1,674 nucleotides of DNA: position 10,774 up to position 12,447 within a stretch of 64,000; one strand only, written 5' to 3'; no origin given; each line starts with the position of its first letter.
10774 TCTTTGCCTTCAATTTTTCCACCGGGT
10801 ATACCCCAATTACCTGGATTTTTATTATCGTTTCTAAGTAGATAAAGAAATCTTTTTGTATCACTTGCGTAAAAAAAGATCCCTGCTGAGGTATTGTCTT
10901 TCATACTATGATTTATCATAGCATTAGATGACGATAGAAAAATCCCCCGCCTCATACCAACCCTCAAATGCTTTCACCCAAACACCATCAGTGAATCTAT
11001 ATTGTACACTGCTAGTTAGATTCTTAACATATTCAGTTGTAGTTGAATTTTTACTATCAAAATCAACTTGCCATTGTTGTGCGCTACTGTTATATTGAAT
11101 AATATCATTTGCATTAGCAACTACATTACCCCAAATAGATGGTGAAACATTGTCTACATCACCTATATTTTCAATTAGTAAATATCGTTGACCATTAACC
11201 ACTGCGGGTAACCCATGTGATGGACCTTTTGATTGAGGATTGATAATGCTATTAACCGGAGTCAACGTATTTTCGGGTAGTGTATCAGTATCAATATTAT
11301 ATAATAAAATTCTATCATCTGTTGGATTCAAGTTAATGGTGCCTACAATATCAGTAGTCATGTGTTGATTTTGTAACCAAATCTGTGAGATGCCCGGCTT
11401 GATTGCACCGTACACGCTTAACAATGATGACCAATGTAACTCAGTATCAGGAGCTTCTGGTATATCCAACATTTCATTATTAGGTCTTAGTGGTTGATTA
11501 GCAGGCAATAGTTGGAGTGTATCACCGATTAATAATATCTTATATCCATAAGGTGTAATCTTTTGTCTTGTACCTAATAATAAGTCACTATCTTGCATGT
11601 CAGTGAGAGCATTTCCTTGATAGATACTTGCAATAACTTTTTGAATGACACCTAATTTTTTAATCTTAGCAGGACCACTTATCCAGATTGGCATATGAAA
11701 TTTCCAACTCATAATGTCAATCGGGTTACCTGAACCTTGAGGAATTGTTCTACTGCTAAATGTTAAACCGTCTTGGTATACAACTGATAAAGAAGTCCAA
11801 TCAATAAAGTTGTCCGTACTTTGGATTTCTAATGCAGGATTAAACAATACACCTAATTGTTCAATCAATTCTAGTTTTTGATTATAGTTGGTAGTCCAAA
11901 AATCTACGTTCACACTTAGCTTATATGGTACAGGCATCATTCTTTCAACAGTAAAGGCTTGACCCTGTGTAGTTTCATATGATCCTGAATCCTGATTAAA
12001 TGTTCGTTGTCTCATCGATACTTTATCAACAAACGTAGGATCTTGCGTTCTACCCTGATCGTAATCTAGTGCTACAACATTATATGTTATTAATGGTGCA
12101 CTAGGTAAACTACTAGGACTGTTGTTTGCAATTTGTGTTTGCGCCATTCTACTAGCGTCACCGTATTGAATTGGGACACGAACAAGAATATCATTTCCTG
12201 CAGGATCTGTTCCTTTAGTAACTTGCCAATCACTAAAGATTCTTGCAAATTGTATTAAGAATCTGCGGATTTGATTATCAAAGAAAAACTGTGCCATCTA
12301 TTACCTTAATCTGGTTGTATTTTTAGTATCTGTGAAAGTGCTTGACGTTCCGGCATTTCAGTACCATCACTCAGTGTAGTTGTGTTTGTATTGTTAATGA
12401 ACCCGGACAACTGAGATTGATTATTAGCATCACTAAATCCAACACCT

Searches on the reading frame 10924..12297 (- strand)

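Call 24: search_protein_families(library=pfam, proteins=[window:10924-12297:-], max_evalue=0.001)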
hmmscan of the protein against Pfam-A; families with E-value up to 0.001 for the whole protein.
window:10924-12297:- (457 aa): 1 family
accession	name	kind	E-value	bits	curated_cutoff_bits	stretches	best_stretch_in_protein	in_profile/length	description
PF16724.11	T4-gp15_tss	-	5.2e-21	75.4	25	1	5-247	2-223/245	T4-like virus Myoviridae tail sheath stabiliser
